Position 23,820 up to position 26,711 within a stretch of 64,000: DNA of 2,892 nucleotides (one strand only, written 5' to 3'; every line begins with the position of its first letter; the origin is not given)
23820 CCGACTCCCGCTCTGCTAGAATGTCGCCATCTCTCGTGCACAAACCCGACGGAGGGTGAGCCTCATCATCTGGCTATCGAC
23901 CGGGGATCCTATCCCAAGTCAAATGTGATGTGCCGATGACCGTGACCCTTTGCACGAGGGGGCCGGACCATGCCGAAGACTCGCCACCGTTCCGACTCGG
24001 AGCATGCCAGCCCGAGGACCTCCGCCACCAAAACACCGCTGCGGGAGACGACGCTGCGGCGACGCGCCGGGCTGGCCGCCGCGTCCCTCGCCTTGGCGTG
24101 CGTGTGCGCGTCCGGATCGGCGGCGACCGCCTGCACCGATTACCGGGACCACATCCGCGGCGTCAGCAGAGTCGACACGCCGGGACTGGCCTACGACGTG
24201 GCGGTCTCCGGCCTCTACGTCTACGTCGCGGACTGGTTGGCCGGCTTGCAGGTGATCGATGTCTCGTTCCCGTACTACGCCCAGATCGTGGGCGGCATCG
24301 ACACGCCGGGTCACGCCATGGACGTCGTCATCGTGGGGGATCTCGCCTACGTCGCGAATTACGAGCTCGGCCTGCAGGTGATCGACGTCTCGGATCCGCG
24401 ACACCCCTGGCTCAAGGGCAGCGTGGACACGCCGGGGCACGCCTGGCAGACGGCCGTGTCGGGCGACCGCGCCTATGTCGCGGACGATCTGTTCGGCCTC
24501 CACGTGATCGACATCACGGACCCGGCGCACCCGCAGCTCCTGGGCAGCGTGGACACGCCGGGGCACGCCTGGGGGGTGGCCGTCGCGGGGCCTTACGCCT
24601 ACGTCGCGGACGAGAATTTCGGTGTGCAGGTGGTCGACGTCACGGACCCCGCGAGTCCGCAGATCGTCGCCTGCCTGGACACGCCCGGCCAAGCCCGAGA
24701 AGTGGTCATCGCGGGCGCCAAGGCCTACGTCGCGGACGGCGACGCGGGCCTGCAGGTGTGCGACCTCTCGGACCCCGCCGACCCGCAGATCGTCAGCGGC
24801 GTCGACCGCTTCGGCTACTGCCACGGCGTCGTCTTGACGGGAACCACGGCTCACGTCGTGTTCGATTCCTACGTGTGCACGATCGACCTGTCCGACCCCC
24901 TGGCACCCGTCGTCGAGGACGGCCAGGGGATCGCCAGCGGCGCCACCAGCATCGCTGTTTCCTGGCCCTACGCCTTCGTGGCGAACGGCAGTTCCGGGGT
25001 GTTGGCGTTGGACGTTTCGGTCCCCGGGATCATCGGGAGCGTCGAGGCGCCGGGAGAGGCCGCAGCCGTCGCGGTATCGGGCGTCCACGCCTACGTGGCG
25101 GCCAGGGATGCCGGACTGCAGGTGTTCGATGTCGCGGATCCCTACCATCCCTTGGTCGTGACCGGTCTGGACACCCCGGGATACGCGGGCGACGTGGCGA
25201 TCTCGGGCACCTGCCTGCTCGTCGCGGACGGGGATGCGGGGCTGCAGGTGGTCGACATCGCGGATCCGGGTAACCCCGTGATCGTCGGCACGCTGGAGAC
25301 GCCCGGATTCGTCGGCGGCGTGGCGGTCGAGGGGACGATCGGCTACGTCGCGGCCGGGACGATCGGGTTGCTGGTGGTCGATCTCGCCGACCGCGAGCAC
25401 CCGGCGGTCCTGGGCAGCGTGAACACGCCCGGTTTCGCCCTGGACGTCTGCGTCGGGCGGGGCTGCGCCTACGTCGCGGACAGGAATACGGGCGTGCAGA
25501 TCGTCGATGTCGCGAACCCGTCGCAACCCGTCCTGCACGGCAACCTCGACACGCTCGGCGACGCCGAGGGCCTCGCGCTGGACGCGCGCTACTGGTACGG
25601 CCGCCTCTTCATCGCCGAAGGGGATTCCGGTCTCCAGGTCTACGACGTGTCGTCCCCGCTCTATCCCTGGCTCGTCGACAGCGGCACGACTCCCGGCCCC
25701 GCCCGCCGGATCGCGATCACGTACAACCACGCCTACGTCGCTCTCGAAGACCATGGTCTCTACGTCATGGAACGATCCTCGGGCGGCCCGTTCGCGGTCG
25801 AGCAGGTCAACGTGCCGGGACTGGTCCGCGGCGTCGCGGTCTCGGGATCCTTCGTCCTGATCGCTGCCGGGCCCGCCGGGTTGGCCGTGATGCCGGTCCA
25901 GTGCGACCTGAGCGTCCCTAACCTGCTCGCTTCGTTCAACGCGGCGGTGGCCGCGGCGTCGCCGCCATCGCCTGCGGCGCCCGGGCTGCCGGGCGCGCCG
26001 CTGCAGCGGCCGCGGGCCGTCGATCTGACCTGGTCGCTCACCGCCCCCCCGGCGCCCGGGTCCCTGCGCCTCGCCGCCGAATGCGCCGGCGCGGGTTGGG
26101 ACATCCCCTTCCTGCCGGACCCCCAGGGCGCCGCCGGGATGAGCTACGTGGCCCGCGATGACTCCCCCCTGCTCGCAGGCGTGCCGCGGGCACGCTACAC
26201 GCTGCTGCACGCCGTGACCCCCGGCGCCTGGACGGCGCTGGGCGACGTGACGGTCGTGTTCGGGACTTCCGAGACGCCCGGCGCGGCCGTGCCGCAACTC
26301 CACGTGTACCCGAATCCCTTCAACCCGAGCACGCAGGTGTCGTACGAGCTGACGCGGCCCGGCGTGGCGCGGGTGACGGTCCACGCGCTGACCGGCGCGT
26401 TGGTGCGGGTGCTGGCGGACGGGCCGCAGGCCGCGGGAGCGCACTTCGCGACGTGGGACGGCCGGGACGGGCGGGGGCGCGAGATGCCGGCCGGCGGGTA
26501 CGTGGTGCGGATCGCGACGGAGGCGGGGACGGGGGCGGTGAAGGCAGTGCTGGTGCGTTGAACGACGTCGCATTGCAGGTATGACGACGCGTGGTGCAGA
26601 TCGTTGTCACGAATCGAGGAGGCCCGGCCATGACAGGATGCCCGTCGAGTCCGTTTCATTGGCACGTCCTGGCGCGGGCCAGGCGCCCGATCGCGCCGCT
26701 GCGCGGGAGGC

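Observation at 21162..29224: Three tandem LVIVD beta-propeller paralogs with nucleotide-level homogenised C-terminal sorting-domain cassettes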

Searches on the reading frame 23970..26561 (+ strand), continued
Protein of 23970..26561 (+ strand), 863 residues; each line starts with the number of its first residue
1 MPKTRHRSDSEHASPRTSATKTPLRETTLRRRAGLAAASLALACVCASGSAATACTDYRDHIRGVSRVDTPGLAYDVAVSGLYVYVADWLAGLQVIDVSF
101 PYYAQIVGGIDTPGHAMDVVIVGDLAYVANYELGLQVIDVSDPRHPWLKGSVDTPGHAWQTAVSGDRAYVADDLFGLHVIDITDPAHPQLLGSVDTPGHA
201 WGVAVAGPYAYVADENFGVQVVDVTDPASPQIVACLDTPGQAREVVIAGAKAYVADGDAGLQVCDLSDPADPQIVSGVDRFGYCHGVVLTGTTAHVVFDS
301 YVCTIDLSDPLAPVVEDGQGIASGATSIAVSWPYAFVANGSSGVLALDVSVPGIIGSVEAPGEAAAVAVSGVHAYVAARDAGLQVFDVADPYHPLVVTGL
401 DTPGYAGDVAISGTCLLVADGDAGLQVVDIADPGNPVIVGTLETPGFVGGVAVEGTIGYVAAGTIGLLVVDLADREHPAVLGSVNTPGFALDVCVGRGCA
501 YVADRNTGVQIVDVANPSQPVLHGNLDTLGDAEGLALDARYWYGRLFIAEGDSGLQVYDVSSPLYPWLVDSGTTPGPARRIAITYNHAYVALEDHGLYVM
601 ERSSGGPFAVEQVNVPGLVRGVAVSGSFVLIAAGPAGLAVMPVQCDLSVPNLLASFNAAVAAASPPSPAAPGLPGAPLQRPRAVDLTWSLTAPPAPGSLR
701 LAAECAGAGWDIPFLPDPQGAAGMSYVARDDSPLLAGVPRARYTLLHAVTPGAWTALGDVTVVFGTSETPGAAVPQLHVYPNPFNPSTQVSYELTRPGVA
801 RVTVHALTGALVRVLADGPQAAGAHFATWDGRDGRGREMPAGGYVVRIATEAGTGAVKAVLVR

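Call 22: find_related_loci(query=window:23970-26561:+, collection=genome_contigs, flank=10000)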
Query window:23970-26561:+ (863 aa) in genome_contigs; peptide patterns used: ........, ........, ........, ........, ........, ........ (x = any residue, [..] = any of these).
127 stretches matched a pattern; 54 encode a relative of the query (tblastn E <= 1e-3); 53 distinct loci.
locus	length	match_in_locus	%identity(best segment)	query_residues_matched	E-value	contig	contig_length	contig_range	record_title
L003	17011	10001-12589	86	1-863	0e+0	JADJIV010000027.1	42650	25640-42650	MAG: bacterium isolate Ejby_18-Q3-R6-50_BAT3C.246 tig00013791-10-427880, whole genome shotgun sequence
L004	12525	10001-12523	74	1-842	0e+0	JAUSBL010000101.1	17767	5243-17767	MAG: Candidatus Latescibacterota bacterium isolate E6_metabat.bin.61 E6_k141_545412, whole genome shotgun sequence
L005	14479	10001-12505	41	25-863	2e-180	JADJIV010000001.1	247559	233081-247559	MAG: bacterium isolate Ejby_18-Q3-R6-50_BAT3C.246 tig00003112-10-2469800, whole genome shotgun sequence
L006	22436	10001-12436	49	55-863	0e+0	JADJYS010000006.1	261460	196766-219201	MAG: bacterium isolate Lyne_18-Q3-R50-59_BATAC.526 tig00011164-10-2610070, whole genome shotgun sequence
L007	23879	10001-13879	33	32-863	2e-70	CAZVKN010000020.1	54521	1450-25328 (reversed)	MAG TPA_asm: uncultured bacterium isolate SRP077602_co2_90 genome assembly, contig: NODE_912_length_54521_cov_14.482044,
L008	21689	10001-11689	25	65-640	1e-33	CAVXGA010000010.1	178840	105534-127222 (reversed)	MAG: uncultured Bacteroidales bacterium isolate MFD02416.bin.2.9 genome assembly, contig: contig_35, whole genome shotgu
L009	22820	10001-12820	27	73-863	1e-26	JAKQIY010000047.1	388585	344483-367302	MAG: bacterium isolate USDV_maxbin.027 k141_1642933, whole genome shotgun sequence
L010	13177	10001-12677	28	30-863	2e-47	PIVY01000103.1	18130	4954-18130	MAG: bacterium isolate Glo_17 GloG15_CONTIG3609, whole genome shotgun sequence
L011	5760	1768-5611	31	3-863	7e-23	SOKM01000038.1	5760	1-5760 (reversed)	MAG: Candidatus Cloacimonadota bacterium isolate E44_bin80 NODE_8154_length_5760_cov_8.042068, whole genome shotgun sequ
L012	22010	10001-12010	24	71-745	4e-32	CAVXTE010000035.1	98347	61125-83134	MAG: uncultured Bacteroidales bacterium isolate MFD02923.bin.2.102 genome assembly, contig: contig_37099, whole genome s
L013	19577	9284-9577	35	771-863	1e-15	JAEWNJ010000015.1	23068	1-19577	MAG: Candidatus Cloacimonadota bacterium isolate OH_PDB_167 k127_1009985, whole genome shotgun sequence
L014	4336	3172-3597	33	729-863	4e-15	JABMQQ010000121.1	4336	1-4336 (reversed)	MAG: Candidatus Neomarinimicrobiota bacterium isolate bin.62 k141_3891871, whole genome shotgun sequence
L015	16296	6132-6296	45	776-830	5e-12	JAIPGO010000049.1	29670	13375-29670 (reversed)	MAG: Candidatus Cloacimonadota bacterium isolate Tobar13.5m-G51 Tobar13-5m-C1731, whole genome shotgun sequence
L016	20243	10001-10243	36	778-863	6e-12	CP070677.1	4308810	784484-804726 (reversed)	MAG: Candidatus Latescibacterota bacterium isolate bin70 chromosome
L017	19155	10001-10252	32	780-863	2e-12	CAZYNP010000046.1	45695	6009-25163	MAG TPA_asm: uncultured Cytophagia bacterium isolate binchicken_co274_472 genome assembly, contig: NODE_2076_length_4569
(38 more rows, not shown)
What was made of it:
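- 23970..26561 (+): g2: an 863-aa LVIVD double propeller, beta-sandwich domain and C-terminal domain. Orthologs are found in L003 (86%) and L004 (74%) (call 22).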

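Call 59: predict_structure(alignment_id=A3)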
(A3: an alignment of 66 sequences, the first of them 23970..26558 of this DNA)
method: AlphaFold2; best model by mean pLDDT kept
length: 863 residues; sequences in the alignment: 66
mean_pLDDT: 87.9   pTM: 0.61
mean pLDDT of the five models: 87.9, 87.7, 87.5, 87.3, 83.0
residues with pLDDT >= 90: 574; 70-90: 182; 50-70: 48; < 50: 59
segments of 3 or more residues with pLDDT < 50: 1-25, 46-53, 648-650, 668-678, 717-722, 767-771
pLDDT, mean of each block of 10 residues (from residue 1): 35 37 51 82 56 63 87 97 97 95 91 97 98 98 98 98 98 98 98 98 98 98 98 98 97 97 97 95 94 93 93 90 90 93 92 86 97 97 97 95 97 97 98 98 95 97 98 98 98 96 98 98 96 91 83 94 92 91 92 93 72 91 94 97 70 75 55 46 81 74 84 62 72 80 78 71 60 77 91 88 96 97 92 96 96 91 87
secondary structure, 60 per line:
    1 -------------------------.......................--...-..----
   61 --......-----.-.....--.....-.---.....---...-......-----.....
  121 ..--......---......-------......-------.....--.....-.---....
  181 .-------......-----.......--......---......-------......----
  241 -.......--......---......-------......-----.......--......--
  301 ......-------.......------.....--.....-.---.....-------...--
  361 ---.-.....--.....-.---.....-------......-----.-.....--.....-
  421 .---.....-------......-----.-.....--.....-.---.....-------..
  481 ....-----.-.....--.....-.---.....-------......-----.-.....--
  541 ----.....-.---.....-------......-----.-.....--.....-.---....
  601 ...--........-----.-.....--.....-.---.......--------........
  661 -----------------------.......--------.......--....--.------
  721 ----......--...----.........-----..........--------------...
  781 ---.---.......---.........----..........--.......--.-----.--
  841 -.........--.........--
elements in order (helices of 4 or more, strands of 3 or more residues): H26-48 E63-68 E76-80 E83-87 E93-97 E105-110 E116-122 E125-130 E134-139 E147-152 E160-164 E167-171 E177-181 E189-194 E200-206 E209-214 E218-223 E231-236 E242-248 E251-256 E260-265 E273-278 E284-290 E293-298 E301-306 E314-320 E327-331 E334-338 E344-348 E356-358 E366-370 E373-377 E383-387 E395-400 E408-412 E415-419 E425-429 E437-442 E450-454 E457-461 E467-471 E479-484 E492-496 E499-503 E509-513 E521-526 E534-538 E545-549 E555-559 E567-572 E580-584 E587-591 E597-603 E606-613 E621-625 E628-632 E638-644 E653-660 E684-690 E699-705 E708-711 E725-730 E740-748 E754-763 E778-780 E788-794 E798-806 E811-820 E823-829 E842-850 E853-861
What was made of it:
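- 23970..26561 (+): AlphaFold2 model with pLDDT 87.9 (call 59).
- On LVIVD repeat beta-propeller proteins (PF08309): The AlphaFold2 model shows regular four-strand blades across residues 63-644 (call 59).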

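Call 63: fold_search(model_id=the predicted structure, library=pdb)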
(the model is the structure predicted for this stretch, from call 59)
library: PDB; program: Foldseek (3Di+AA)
matches with E <= 10: 1977; with E <= 0.001: 1453
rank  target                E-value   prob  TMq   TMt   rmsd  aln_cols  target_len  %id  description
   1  5m11                  2.4e-23  1.00  0.26  0.30  19.5       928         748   13  Structural and functional probing of PorZ, an essential bacterial surface component of the type-IX secretion system of h (released 2016-11-09)
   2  9e78_0L               3.5e-17  1.00  0.28  0.38  19.7       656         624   11  48-nm repeat of the Leishmania tarentolae doublet microtubule (released 2025-03-12)
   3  4a2l_D                5.6e-17  1.00  0.27  0.31  21.2       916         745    9  Structure of the periplasmic domain of the heparin and heparan sulphate sensing hybrid two component system BT4663 in  (released 2012-05-02)
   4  9bbg                  5.6e-17  1.00  0.26  0.21  27.2      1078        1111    9  Co-crystal structure of human DDB1 bound to fragment UB028671 (released 2024-06-12)
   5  9n77_LT               8.8e-17  1.00  0.28  0.28  17.8       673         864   11  SSU processome maturation and disassembly, State K (released 2025-11-05)
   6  6lqr_BE               1.0e-16  1.00  0.29  0.30  17.7       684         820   12  Cryo-EM structure of 90S small subunit preribosomes in transition states (State C) (released 2020-09-16)
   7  7mq8_LT               1.1e-16  1.00  0.29  0.29  17.8       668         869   11  Cryo-EM structure of the human SSU processome, state pre-A1 (released 2021-09-22)
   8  5wyj_BE               1.1e-16  1.00  0.28  0.32  17.7       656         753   12  Cryo-EM structure of the 90S small subunit pre-ribosome (Dhr1-depleted, Enp1-TAP, state 1) (released 2017-03-29)
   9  8d7v_A                1.2e-16  1.00  0.32  0.27  20.2      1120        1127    9  Cereblon~DDB1 bound to CC-92480 with DDB1 in the twisted conformation (released 2022-07-20)
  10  9bbh                  1.2e-16  1.00  0.26  0.21  25.4      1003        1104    9  Co-crystal structure of human DDB1 bound to fragment UB028670 (released 2024-06-12)
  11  9n6z_LT               1.3e-16  1.00  0.28  0.29  17.8       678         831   12  SSU processome maturation and disassembly, State D (released 2025-11-05)
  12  9n6v_LT               1.6e-16  1.00  0.28  0.27  17.9       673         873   11  SSU processome maturation and disassembly, State A (released 2025-11-05)
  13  6zqd_UU               1.8e-16  1.00  0.27  0.27  18.2       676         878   12  Cryo-EM structure of the 90S pre-ribosome from Saccharomyces cerevisiae, state Post-A1 (released 2020-09-23)
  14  2hye_A                2.4e-16  1.00  0.31  0.25  19.8       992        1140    9  Crystal Structure of the DDB1-Cul4A-Rbx1-SV5V Complex (released 2006-10-03)
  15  9n73_LT               3.1e-16  1.00  0.28  0.27  18.2       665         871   11  SSU processome maturation and disassembly, State G (released 2025-10-29)
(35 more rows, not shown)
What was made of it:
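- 23970..26561 (+): The best PDB match is PorZ, 5m11 (call 63).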

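Call 67: search_protein_families(library=pfam, proteins=[L006:12652-13503:-, L006:13506-14099:-, L003:15296-15865:-], max_evalue=0.001)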
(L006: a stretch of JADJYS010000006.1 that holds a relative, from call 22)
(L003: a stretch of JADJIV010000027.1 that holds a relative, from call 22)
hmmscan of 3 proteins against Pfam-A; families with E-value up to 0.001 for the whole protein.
L006:12652-13503:- (283 aa): 0 families

L006:13506-14099:- (197 aa): 3 families
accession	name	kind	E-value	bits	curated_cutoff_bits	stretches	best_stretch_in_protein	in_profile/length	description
PF01230.28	HIT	-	7.7e-27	94.3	21.5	1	85-173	9-97/98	HIT domain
PF11969.13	DcpS_C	-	1.2e-09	39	24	1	85-170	17-101/114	Scavenger mRNA decapping enzyme C-term binding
PF02744.22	GalP_UDP_tr_C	-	0.00035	20.8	29.2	1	92-168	39-117/165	Galactose-1-phosphate uridyl transferase, C-terminal domain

L003:15296-15865:- (189 aa): 2 families
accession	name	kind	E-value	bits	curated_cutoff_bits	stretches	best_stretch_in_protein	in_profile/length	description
PF01844.29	HNH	-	9.3e-06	26.1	21.4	1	78-119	1-45/47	HNH endonuclease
PF13395.12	HNH_4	-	1.7e-05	25.1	22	1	87-120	17-50/54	HNH endonuclease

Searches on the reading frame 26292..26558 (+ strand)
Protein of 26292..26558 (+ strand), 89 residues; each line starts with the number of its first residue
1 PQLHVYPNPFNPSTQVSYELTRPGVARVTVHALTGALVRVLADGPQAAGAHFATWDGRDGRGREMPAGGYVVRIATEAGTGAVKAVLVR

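Call 56: predict_structure(alignment_id=A2)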
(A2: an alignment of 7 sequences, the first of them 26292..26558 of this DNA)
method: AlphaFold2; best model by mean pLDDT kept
length: 89 residues; sequences in the alignment: 7
mean_pLDDT: 94.1   pTM: 0.85
mean pLDDT of the five models: 94.1, 86.6, 84.1, 83.8, 83.5
residues with pLDDT >= 90: 77; 70-90: 12; 50-70: 0; < 50: 0
segments of 3 or more residues with pLDDT < 50: none
pLDDT, mean of each block of 10 residues (from residue 1): 89 94 96 97 96 96 96 94 90
secondary structure, 60 per line:
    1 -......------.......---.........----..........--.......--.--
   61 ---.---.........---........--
elements in order: E2-7 E14-20 E24-32 E37-46 E49-55 E68-76 E80-87
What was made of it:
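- On FlgD Ig-like domain (PF13860): The C-terminal domain model has pLDDT 94 and seven strands (call 56).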

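Call 60: fold_search(model_id=the predicted structure, library=pdb)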
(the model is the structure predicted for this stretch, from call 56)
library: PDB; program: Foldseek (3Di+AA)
matches with E <= 10: 1626; with E <= 0.001: 7
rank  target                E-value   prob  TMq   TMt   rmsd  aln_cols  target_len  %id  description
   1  3osv_B                3.0e-04  1.00  0.65  0.46   3.7        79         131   29  The crytsal structure of FLGD from P. Aeruginosa (released 2011-05-04)
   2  3osv_D                3.5e-04  1.00  0.65  0.46   3.7        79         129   30  The crytsal structure of FLGD from P. Aeruginosa (released 2011-05-04)
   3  3osv_C                3.5e-04  1.00  0.61  0.43   3.9        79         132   28  The crytsal structure of FLGD from P. Aeruginosa (released 2011-05-04)
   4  3osv_A                5.9e-04  1.00  0.61  0.43   3.9        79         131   28  The crytsal structure of FLGD from P. Aeruginosa (released 2011-05-04)
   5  8jmw_A                7.8e-04  1.00  0.69  0.14   4.8        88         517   15  Fibril form of serine peptidase Vpr (released 2023-12-06)
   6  7bhq_B                9.1e-04  1.00  0.64  0.31   3.3        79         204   30  In situ assembled Salmonella FlgD hook cap complex (released 2021-05-05)
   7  7eh9_A                9.1e-04  1.00  0.62  0.44   4.4        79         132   29  Crystal structure of the flagellar hook cap fragment from Salmonella enterica serovar Typhimurium (released 2021-11-24)
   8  7eha_C                1.3e-03  1.00  0.59  0.35   4.0        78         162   29  Crystal structure of the flagellar hook cap from Salmonella enterica serovar Typhimurium (released 2021-11-24)
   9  4g5a_A                1.5e-03  1.00  0.60  0.55   3.5        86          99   17  Crystal structure of a putative member of duf 3244 protein family (BT_1867) from Bacteroides thetaiotaomicron VPI-5482 (released 2012-09-19)
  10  7eh9_B                1.6e-03  1.00  0.64  0.44   2.2        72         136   32  Crystal structure of the flagellar hook cap fragment from Salmonella enterica serovar Typhimurium (released 2021-11-24)
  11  1xf1_A                1.6e-03  1.00  0.59  0.07   4.6        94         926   16  Structure of C5a peptidase- a key virulence factor from Streptococcus (released 2005-11-22)
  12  7bj3                  1.6e-03  1.00  0.61  0.07   4.3        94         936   17  ScpA from Streptococcus pyogenes, S512A active site mutant (released 2021-05-12)
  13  7eha_B                1.7e-03  1.00  0.58  0.35   4.4        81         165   28  Crystal structure of the flagellar hook cap from Salmonella enterica serovar Typhimurium (released 2021-11-24)
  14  5m11                  2.0e-03  1.00  0.63  0.09   3.5        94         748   18  Structural and functional probing of PorZ, an essential bacterial surface component of the type-IX secretion system of h (released 2016-11-09)
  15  7yzx_A                2.0e-03  1.00  0.60  0.07   4.4        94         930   17  ScpA from Streptococcus pyogenes, D783A mutant. (released 2022-08-31)
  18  7bhq_A                2.8e-03  1.00  0.59  0.29   4.3        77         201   30  In situ assembled Salmonella FlgD hook cap complex (released 2021-05-05)
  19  7bhq_D                3.0e-03  1.00  0.60  0.29   4.3        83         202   28  In situ assembled Salmonella FlgD hook cap complex (released 2021-05-05)
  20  7bhq_C                3.1e-03  1.00  0.59  0.30   4.2        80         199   29  In situ assembled Salmonella FlgD hook cap complex (released 2021-05-05)
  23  6za2_B                5.4e-03  1.00  0.64  0.07   4.4       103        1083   17  Crystal structure of dimeric latent PorU from Porphyromonas gingivalis (released 2021-09-29)
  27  6za2_A                7.4e-03  1.00  0.64  0.07   4.4       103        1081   17  Crystal structure of dimeric latent PorU from Porphyromonas gingivalis (released 2021-09-29)
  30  8qb1_A                1.1e-02  1.00  0.58  0.59   4.5        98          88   16  C-terminal domain of mirolase from Tannerella forsythia (released 2024-02-28)
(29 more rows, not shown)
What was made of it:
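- On FlgD Ig-like domain (PF13860): Its top PDB hits are FlgD (3osv, 7bhq, 7eh9) at 28-30% identity (call 60).
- On T9SS type A sorting domain (TIGR04183): Call 60: PorZ 5m11 (E 2e-3), PorU 6za2 (5e-3), RemA C-terminal domain 8gl8_D and 8gl6_D (1e-2), and mirolase C-terminal domain 8qb1 (1e-2).
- Closest known: T9SS type A C-terminal sorting domains. Same: Foldseek matches to PorZ, PorU, the RemA C-terminal domain and the mirolase C-terminal domain (call 60).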
